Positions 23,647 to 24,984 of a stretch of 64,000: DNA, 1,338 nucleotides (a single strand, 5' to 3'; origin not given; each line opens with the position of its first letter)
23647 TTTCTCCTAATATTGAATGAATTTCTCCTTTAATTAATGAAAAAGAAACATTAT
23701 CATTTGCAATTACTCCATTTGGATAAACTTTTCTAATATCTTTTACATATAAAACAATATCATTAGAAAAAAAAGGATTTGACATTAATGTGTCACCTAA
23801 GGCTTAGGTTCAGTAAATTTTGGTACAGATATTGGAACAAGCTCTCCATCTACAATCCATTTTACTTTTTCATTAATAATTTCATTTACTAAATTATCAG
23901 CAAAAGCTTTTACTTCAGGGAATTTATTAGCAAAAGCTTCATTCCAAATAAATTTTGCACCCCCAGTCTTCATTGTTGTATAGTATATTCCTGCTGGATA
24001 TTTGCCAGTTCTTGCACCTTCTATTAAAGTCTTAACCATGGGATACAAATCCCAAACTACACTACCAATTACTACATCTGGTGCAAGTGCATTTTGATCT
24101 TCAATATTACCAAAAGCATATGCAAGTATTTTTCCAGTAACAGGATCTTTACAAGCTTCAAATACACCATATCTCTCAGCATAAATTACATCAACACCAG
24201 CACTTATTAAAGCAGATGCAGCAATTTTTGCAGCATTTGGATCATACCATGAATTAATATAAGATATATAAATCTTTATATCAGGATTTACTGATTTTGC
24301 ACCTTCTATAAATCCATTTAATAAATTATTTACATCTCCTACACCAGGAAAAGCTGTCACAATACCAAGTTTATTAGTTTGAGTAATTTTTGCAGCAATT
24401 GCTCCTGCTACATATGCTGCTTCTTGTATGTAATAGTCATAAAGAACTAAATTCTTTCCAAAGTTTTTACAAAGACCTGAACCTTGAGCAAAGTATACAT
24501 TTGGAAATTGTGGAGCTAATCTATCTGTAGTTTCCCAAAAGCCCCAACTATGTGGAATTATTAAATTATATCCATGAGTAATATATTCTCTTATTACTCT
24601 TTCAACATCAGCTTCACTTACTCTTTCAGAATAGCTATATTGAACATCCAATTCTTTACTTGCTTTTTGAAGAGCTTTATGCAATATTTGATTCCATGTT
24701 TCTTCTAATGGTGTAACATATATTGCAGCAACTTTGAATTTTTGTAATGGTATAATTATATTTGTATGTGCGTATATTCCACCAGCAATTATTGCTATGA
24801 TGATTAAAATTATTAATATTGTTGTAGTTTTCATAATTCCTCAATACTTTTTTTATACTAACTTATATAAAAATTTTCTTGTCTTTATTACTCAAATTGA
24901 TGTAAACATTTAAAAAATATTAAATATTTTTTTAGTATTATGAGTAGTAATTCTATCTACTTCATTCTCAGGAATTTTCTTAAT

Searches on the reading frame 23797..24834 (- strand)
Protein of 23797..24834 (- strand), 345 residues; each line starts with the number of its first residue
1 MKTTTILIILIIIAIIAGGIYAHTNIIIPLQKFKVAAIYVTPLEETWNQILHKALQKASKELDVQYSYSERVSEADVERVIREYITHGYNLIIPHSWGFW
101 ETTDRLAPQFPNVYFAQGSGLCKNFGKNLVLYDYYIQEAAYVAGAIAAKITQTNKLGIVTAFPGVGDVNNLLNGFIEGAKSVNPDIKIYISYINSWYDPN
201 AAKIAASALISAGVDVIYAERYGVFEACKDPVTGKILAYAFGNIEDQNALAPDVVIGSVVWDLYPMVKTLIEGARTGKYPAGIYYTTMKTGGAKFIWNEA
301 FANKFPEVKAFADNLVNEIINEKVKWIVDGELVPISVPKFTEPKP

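Call 3: search_protein_families(library=pfam, proteins=[window:23797-24834:-], max_evalue=0.01)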
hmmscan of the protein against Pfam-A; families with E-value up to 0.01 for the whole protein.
window:23797-24834:- (345 aa): 1 family
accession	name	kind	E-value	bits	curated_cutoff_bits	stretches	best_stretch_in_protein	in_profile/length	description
PF02608.20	Bmp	-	3.3e-43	148.2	24.1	1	45-324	15-288/301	ABC transporter substrate-binding protein PnrA-like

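Call 68: search_protein_families(library=ncbifam, proteins=[window:23797-24834:-], max_evalue=0.00001)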
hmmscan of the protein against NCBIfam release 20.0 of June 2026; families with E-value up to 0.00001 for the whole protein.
window:23797-24834:- (345 aa): 1 family
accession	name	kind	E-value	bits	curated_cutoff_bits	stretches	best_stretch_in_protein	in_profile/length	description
NF047927.1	ABC_BMP_B6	equivalog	4.1e-31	108.3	400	1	40-322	8-295/314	putative B6 ABC transporter substrate-binding protein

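Call 69: search_solved_structures(query=window:23797-24834:-, max_evalue=0.001)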
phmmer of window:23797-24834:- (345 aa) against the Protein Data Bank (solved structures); distinct sequences matched with E-value up to 0.001: 14.
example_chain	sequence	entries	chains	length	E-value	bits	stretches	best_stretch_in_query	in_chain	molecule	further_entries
6pi5_A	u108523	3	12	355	3e-32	115.4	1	32-258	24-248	Atrazine periplasmic binding protein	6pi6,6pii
3s99_A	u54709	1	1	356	2.6e-28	102.5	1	31-313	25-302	Basic membrane lipoprotein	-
7x0r_A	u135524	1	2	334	4.3e-25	91.9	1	46-324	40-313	Lbp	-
2hqb_A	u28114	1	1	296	2.8e-21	79.4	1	44-288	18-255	Transcriptional activator of comK gene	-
9q1u_A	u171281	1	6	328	2.5e-16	63.1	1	53-324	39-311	Basic membrane protein A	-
6shu_A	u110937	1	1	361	4.2e-13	52.5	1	125-321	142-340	Basic membrane protein D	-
4pev_A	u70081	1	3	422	1.9e-12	50.3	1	48-328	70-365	Membrane lipoprotein family protein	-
6yab_AAA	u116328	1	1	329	5.3e-12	48.9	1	46-222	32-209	Lipoprotein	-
6yab_DDD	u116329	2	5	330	5.4e-12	48.8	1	46-222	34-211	Lipoprotein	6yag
6ya3_C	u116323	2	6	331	5.4e-12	48.8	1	46-222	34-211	Lipoprotein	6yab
6y9u_A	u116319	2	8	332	5.7e-12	48.8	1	46-222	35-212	Lipoprotein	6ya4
4p98_A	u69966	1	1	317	2.2e-10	43.6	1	73-279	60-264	Extracellular solute-binding protein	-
4iil_A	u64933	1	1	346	1.6e-06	30.9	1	89-299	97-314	Membrane lipoprotein TpN38(b)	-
2fqw_A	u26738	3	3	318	4.6e-06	29.3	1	46-223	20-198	Membrane lipoprotein tmpC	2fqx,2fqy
